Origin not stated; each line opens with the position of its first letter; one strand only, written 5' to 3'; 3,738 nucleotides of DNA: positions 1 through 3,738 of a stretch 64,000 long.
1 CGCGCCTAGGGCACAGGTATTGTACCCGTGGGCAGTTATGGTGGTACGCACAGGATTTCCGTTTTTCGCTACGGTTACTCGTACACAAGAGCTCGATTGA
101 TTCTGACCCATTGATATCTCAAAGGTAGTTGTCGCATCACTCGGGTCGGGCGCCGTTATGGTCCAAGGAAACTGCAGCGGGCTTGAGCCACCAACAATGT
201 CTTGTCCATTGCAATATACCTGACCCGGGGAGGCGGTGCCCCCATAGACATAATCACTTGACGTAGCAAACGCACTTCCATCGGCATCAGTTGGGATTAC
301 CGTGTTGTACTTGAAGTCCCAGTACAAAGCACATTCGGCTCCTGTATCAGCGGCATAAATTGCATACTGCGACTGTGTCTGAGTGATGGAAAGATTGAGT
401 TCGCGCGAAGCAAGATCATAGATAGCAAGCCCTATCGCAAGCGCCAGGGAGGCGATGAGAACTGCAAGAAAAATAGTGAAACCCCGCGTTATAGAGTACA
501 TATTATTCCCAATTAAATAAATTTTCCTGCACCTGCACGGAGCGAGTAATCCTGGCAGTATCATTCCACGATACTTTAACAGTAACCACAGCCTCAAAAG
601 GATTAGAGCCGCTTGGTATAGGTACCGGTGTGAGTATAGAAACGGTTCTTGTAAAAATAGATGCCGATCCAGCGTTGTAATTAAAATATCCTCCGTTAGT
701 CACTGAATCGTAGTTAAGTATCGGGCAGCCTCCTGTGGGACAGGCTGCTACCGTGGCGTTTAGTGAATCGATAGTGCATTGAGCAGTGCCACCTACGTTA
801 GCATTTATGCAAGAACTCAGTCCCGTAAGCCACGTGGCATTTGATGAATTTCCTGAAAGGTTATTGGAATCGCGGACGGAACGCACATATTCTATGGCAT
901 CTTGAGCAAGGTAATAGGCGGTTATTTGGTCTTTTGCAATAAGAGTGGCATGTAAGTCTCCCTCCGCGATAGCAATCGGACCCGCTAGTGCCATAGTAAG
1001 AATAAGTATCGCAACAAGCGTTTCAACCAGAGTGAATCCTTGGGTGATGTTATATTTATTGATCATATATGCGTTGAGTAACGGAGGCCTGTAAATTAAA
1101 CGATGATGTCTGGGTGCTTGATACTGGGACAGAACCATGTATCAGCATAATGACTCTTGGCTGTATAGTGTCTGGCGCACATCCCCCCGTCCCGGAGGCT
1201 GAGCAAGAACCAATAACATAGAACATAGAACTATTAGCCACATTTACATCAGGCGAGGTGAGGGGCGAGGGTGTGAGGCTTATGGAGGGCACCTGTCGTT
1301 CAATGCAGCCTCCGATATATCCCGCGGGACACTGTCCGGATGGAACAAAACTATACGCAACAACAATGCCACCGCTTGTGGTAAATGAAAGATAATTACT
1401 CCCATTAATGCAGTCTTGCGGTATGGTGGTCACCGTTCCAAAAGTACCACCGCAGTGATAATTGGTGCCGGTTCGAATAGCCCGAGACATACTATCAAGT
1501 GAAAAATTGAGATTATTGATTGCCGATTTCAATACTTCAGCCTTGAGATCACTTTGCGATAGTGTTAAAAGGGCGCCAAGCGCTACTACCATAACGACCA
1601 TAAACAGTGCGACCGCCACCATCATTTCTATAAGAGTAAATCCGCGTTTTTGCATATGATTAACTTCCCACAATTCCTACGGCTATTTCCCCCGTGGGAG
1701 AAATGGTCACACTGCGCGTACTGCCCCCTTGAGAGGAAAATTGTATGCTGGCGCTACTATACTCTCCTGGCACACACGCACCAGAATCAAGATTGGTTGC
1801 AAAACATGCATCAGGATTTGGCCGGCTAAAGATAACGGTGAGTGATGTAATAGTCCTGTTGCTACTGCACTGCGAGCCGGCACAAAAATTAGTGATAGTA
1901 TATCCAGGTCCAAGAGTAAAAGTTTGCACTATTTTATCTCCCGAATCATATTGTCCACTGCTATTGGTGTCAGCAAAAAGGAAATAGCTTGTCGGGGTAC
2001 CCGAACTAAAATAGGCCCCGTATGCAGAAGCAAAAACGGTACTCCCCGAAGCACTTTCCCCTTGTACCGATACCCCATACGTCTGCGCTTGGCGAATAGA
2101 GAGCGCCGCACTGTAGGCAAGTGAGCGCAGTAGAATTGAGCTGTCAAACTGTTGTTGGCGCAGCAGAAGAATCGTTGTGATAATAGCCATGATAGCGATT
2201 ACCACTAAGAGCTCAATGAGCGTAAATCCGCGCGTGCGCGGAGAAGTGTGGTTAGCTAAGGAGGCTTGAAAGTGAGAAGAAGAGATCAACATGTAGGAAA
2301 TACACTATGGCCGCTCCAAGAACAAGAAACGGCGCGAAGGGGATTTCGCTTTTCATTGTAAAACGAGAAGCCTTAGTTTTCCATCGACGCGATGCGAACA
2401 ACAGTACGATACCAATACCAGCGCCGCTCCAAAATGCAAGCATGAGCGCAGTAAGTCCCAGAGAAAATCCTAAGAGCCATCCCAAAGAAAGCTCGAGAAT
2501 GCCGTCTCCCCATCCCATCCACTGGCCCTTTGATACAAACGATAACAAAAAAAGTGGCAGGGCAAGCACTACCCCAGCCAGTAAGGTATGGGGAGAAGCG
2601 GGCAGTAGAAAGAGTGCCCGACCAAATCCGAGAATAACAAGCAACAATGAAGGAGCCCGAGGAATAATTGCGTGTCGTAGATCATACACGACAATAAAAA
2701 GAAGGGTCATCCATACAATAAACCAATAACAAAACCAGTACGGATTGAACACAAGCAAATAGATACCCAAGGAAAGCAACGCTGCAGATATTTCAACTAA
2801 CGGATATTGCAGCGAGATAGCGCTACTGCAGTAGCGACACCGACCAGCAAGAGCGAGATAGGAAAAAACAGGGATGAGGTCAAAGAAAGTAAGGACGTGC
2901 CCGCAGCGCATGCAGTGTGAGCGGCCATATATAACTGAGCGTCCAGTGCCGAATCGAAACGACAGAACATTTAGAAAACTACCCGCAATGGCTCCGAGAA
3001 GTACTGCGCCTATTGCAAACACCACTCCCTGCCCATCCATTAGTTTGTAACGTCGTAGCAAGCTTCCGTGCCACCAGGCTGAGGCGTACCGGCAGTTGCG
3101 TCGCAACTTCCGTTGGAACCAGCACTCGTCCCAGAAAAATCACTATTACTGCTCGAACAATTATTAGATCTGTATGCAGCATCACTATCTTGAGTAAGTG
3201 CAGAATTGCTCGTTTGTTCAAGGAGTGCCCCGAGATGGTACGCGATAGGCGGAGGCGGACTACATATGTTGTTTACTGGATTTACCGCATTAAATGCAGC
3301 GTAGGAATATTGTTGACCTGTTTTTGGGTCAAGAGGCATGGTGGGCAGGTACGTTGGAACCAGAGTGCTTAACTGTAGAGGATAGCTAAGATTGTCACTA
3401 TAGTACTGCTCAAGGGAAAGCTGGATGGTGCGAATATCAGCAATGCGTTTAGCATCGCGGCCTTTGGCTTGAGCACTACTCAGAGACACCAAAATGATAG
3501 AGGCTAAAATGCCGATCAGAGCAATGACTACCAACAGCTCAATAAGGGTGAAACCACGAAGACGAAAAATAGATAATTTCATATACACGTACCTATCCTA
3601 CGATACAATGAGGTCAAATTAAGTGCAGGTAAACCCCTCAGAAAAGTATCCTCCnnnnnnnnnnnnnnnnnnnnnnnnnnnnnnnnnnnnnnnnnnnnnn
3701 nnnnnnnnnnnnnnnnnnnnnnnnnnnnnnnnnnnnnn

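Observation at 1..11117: Complete type IV pilus locus with six tandem prepilin genes and pilD embedded in the pilin array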

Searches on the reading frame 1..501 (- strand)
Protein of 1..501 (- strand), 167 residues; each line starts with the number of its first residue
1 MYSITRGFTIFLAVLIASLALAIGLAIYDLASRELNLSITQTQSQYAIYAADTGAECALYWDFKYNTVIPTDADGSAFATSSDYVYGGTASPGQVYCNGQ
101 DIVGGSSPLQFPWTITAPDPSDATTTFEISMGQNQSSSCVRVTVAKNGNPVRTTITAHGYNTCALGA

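Call 5: search_protein_families(library=pfam, max_evalue=0.1, proteins=[window:1-501:-])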
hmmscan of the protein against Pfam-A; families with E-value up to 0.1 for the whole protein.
window:1-501:- (167 aa): 0 families

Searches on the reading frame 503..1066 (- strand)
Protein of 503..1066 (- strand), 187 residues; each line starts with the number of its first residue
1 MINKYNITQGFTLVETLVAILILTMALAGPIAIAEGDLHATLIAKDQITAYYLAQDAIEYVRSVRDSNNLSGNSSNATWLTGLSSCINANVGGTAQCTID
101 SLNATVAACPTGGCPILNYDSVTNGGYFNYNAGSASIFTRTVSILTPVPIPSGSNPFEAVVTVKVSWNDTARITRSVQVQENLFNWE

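Call 5: search_protein_families(library=pfam, max_evalue=0.1, proteins=[window:503-1066:-])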
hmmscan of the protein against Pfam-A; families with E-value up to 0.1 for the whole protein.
window:503-1066:- (187 aa): 1 family
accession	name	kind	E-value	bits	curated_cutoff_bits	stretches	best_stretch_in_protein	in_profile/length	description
PF07963.17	N_methyl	-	2.4e-05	24.2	21.2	1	9-29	5-25/27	Prokaryotic N-terminal methylation motif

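Call 18: search_protein_families(library=ncbifam, max_evalue=0.1, proteins=[window:503-1066:-])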
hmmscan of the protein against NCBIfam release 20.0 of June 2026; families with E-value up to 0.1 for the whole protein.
window:503-1066:- (187 aa): 9 families
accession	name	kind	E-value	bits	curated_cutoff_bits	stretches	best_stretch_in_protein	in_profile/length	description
TIGR02523.1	type_IV_pilV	equivalog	7.1e-08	33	52.2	1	9-78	2-70/139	type IV pilus modification protein PilV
TIGR01707.1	gspI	equivalog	7.7e-05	23.1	44.35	1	10-107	1-97/101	type II secretion system minor pseudopilin GspI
NF007800.0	PRK10506.1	equivalog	0.00019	21.3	158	1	6-102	6-96/163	prepilin peptidase-dependent protein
NF041013.1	T4P_ComGE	equivalog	0.00055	20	49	1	9-59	4-54/83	competence type IV pilus minor pilin ComGE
TIGR02532.1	IV_pilin_GFxxxE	domain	0.00077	19.2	16.3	1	9-28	2-21/24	prepilin-type N-terminal cleavage/methylation domain-containing protein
NF041002.1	pilin_ComGF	equivalog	0.032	14.4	80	1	9-27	2-20/139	competence type IV pilus minor pilin ComGF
NF040982.1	ComGD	equivalog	0.034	14.5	70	1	9-35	2-28/139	competence type IV pilus minor pilin ComGD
TIGR01710.1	typeII_sec_gspG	equivalog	0.056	13.5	88.85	1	9-52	1-46/134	type II secretion system major pseudopilin GspG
NF040999.1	pilin_ComGC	equivalog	0.078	13.2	75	0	9-26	2-19/84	competence type IV pilus major pilin ComGC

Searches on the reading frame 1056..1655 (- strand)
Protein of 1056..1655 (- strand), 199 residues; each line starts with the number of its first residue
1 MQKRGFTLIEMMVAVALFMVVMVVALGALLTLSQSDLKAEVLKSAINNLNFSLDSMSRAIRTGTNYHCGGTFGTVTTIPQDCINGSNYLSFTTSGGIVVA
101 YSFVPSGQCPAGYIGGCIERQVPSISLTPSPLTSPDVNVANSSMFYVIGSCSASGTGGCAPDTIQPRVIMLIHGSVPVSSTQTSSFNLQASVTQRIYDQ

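Call 5: search_protein_families(library=pfam, max_evalue=0.1, proteins=[window:1056-1655:-])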
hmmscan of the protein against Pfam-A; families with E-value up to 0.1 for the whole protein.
window:1056-1655:- (199 aa): 1 family
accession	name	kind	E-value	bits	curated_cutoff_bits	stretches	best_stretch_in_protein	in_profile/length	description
PF07963.17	N_methyl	-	1.3e-08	34.5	21.2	1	2-26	3-27/27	Prokaryotic N-terminal methylation motif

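Call 18: search_protein_families(library=ncbifam, max_evalue=0.1, proteins=[window:1056-1655:-])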
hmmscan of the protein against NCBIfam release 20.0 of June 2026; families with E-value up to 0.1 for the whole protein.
window:1056-1655:- (199 aa): 18 families
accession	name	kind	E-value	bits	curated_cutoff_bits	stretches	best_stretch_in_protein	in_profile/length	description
NF041013.1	T4P_ComGE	equivalog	7.4e-07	29.2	49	1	2-39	2-39/83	competence type IV pilus minor pilin ComGE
TIGR01711.1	gspJ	equivalog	0.00013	21.9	64.85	1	4-61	1-58/192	type II secretion system minor pseudopilin GspJ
TIGR02532.1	IV_pilin_GFxxxE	domain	0.0006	19.6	16.3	1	3-26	1-24/24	prepilin-type N-terminal cleavage/methylation domain-containing protein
TIGR01708.2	typeII_sec_gspH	equivalog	0.0014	18.6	80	1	4-41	2-36/169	type II secretion system minor pseudopilin GspH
NF041002.1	pilin_ComGF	equivalog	0.0019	18.4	80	1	4-36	2-34/139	competence type IV pilus minor pilin ComGF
NF007862.0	PRK10574.1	equivalog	0.0025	17.9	138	1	2-29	3-30/145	prepilin peptidase-dependent pilin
TIGR01710.1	typeII_sec_gspG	equivalog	0.0034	17.4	88.85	1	4-56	1-52/134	type II secretion system major pseudopilin GspG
NF047828.1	T3SSXpsI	equivalog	0.0038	17.2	150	1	3-31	1-29/132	type II secretion system protein XpsI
NF007848.0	PRK10557.1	equivalog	0.0047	16.3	120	1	2-50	9-57/192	prepilin peptidase-dependent protein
NF007800.0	PRK10506.1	equivalog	0.0065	16.3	158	1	2-26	7-31/163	prepilin peptidase-dependent protein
NF038304.1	EPS_HpsC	equivalog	0.0084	15.7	200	1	2-58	19-75/318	hormogonium polysaccharide secretion pseudopilin HpsC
TIGR01707.1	gspI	equivalog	0.0092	16.5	44.35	1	5-29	1-25/101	type II secretion system minor pseudopilin GspI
NF040982.1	ComGD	equivalog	0.012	16.1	70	1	3-45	1-42/139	competence type IV pilus minor pilin ComGD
NF040999.1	pilin_ComGC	equivalog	0.016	15.4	75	1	4-26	2-24/84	competence type IV pilus major pilin ComGC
NF041775.1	typeIV_PilA_Myxo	equivalog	0.016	15.2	400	1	3-34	10-41/214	type IV pilin protein PilA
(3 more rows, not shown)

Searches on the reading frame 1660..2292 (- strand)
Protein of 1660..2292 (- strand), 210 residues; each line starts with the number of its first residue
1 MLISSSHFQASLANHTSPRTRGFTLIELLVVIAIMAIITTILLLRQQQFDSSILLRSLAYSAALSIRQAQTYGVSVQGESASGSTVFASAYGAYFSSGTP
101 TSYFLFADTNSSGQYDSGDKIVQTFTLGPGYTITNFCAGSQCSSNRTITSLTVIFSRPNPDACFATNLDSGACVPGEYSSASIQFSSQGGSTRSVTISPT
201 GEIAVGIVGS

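Call 5: search_protein_families(library=pfam, max_evalue=0.1, proteins=[window:1660-2292:-])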
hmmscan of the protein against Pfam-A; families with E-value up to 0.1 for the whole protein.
window:1660-2292:- (210 aa): 1 family
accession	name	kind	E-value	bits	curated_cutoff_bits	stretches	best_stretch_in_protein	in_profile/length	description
PF07963.17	N_methyl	-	4.5e-09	35.9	21.2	1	19-43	3-27/27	Prokaryotic N-terminal methylation motif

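Call 18: search_protein_families(library=ncbifam, max_evalue=0.1, proteins=[window:1660-2292:-])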
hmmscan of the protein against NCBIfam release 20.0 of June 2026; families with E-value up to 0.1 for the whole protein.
window:1660-2292:- (210 aa): 16 families
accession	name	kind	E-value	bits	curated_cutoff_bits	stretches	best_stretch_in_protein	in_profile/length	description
TIGR01708.2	typeII_sec_gspH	equivalog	7.6e-08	32.5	80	1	21-74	2-63/169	type II secretion system minor pseudopilin GspH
TIGR02532.1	IV_pilin_GFxxxE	domain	1.2e-07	31.3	16.3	1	21-43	2-24/24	prepilin-type N-terminal cleavage/methylation domain-containing protein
NF007862.0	PRK10574.1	equivalog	3.7e-05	23.9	138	1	20-48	4-32/145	prepilin peptidase-dependent pilin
NF041775.1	typeIV_PilA_Myxo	equivalog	6.2e-05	23.1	400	1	17-43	7-33/214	type IV pilin protein PilA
NF007800.0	PRK10506.1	equivalog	6.6e-05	22.8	158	1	18-60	6-48/163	prepilin peptidase-dependent protein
NF040982.1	ComGD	equivalog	7.8e-05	23.1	70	1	21-76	2-57/139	competence type IV pilus minor pilin ComGD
TIGR01707.1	gspI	equivalog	0.0007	20.1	44.35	1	22-63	1-43/101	type II secretion system minor pseudopilin GspI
NF040999.1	pilin_ComGC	equivalog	0.0024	18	75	1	21-43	2-24/84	competence type IV pilus major pilin ComGC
TIGR02596.1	TIGR02596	subfamily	0.0024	17.9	70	1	23-59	1-37/196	Verru_Chthon cassette protein D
NF041013.1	T4P_ComGE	equivalog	0.0043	17.1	49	1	21-43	4-26/83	competence type IV pilus minor pilin ComGE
NF038304.1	EPS_HpsC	equivalog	0.011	15.3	200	1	14-43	14-43/318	hormogonium polysaccharide secretion pseudopilin HpsC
TIGR01710.1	typeII_sec_gspG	equivalog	0.013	15.6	88.85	1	21-42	1-22/134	type II secretion system major pseudopilin GspG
TIGR01711.1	gspJ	equivalog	0.02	14.7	64.85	1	21-39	1-19/192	type II secretion system minor pseudopilin GspJ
NF041002.1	pilin_ComGF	equivalog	0.032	14.5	80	1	21-49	2-30/139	competence type IV pilus minor pilin ComGF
TIGR02599.1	TIGR02599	subfamily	0.043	13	256.5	1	22-42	1-21/361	Verru_Chthon cassette protein C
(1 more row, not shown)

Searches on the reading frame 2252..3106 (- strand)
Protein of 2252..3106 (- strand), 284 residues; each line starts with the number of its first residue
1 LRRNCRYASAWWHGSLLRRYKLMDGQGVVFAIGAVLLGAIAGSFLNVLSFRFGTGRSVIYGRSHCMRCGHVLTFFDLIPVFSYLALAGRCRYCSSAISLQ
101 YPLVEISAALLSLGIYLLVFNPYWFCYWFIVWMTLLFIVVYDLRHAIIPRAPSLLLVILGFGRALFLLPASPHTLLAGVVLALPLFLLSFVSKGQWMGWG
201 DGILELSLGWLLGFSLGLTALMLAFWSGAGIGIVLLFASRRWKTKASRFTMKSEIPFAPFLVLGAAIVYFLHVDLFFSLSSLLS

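Call 5: search_protein_families(library=pfam, max_evalue=0.1, proteins=[window:2252-3106:-])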
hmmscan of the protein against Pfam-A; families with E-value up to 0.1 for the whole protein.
window:2252-3106:- (284 aa): 2 families
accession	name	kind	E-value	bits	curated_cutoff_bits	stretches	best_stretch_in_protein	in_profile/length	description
PF06750.18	A24_N_bact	-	9.1e-29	99.8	23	1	36-117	1-82/84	Bacterial Peptidase A24 N-terminal domain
PF01478.23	Peptidase_A24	-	1.8e-08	35.2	26.5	1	130-233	2-104/104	Type IV leader peptidase family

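Call 18: search_protein_families(library=ncbifam, max_evalue=0.1, proteins=[window:2252-3040:-])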
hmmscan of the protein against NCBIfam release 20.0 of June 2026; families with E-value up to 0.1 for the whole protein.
window:2252-3040:- (262 aa): 0 families

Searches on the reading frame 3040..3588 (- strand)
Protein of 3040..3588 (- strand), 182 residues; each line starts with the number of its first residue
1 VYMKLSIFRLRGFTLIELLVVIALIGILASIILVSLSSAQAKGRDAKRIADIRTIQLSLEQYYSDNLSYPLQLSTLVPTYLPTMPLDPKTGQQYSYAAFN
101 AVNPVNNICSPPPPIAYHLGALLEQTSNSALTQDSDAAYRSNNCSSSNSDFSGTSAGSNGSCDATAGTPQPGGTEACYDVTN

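Call 5: search_protein_families(library=pfam, max_evalue=0.1, proteins=[window:3040-3588:-])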
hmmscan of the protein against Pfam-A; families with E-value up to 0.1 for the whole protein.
window:3040-3588:- (182 aa): 2 families
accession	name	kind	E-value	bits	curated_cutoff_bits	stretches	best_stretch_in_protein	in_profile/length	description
PF07963.17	N_methyl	-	1.9e-07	30.8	21.2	1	11-33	5-27/27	Prokaryotic N-terminal methylation motif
PF08334.16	T2SSG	-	0.055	14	21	0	39-76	5-42/108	Type II secretion system (T2SS), protein G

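Call 18: search_protein_families(library=ncbifam, max_evalue=0.1, proteins=[window:3040-3588:-])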
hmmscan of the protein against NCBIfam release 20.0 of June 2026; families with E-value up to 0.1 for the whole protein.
window:3040-3588:- (182 aa): 16 families
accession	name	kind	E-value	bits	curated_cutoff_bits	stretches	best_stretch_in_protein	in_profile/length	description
TIGR01710.1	typeII_sec_gspG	equivalog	3.8e-13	49.6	88.85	1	11-96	1-84/134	type II secretion system major pseudopilin GspG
TIGR01708.2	typeII_sec_gspH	equivalog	1.6e-09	37.9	80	1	11-47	2-38/169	type II secretion system minor pseudopilin GspH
NF041775.1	typeIV_PilA_Myxo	equivalog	2.4e-08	34.2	400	1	9-69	9-69/214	type IV pilin protein PilA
TIGR02532.1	IV_pilin_GFxxxE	domain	4.2e-08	32.7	16.3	1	11-33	2-24/24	prepilin-type N-terminal cleavage/methylation domain-containing protein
NF041013.1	T4P_ComGE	equivalog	1.2e-05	25.3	49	1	10-47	3-40/83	competence type IV pilus minor pilin ComGE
NF040999.1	pilin_ComGC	equivalog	0.00012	22.2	75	1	11-76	2-66/84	competence type IV pilus major pilin ComGC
NF007862.0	PRK10574.1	equivalog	0.00017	21.7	138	1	10-35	4-29/145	prepilin peptidase-dependent pilin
TIGR02596.1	TIGR02596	subfamily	0.00038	20.6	70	1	13-50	1-41/196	Verru_Chthon cassette protein D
NF007800.0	PRK10506.1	equivalog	0.00085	19.2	158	1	7-53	5-51/163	prepilin peptidase-dependent protein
NF040982.1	ComGD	equivalog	0.0036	17.7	70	1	11-40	2-31/139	competence type IV pilus minor pilin ComGD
NF047828.1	T3SSXpsI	equivalog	0.0049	16.9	150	1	11-47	2-38/132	type II secretion system protein XpsI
TIGR01707.1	gspI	equivalog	0.0075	16.7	44.35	1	12-51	1-37/101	type II secretion system minor pseudopilin GspI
NF041002.1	pilin_ComGF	equivalog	0.018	15.3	80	1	11-44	2-35/139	competence type IV pilus minor pilin ComGF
TIGR02599.1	TIGR02599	subfamily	0.032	13.5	256.5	1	12-54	1-44/361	Verru_Chthon cassette protein C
NF006453.0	PRK08808.1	equivalog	0.043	12.9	295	1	9-62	5-58/211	type II secretion system protein J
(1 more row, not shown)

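Call 88: search_solved_structures(query=window:3040-3582:-, max_evalue=0.01)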
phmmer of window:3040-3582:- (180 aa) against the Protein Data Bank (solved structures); distinct sequences matched with E-value up to 0.01: 13.
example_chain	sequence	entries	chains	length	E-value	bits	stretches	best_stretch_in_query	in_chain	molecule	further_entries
7tgg_A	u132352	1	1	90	1.7e-10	44.4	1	7-69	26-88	Geopilin domain 1 protein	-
9egp_A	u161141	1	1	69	3.5e-10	43.3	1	7-68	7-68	Geopilin domain 1 protein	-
2m7g_A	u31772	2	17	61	4.3e-09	39.8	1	11-69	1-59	Geopilin domain 1 protein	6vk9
5wda_A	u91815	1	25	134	1.1e-06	32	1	11-70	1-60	General secretion pathway protein G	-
6xxd_A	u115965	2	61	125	4.9e-06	29.8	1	11-84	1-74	PilA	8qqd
8tum_e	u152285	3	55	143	5.3e-05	26.5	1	11-77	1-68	Type IV major pilin protein PilA | Pilin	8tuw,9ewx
8tj2_C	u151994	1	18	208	0.00011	25.4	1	11-67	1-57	Type IV major pilin protein PilA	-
1oqw_A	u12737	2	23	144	0.00019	24.6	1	11-64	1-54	Fimbrial protein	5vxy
9laa_A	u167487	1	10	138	0.0023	21.1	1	8-34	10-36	Type IV pilin protein PilA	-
2hi2_A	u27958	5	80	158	0.0026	20.9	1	11-69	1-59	Fimbrial protein | PilA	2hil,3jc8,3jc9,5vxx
1ay2_A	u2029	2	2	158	0.0027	20.9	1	11-69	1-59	TYPE 4 PILIN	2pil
5kua_A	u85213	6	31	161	0.0033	20.6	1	11-68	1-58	pilin | Neisseria meningitidis PilE variant SB-GATDH | Neisseria meningitidis PilE, SB-DATDH variant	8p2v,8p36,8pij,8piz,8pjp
8p3b_A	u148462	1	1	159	0.0033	20.6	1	11-68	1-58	Fimbrial protein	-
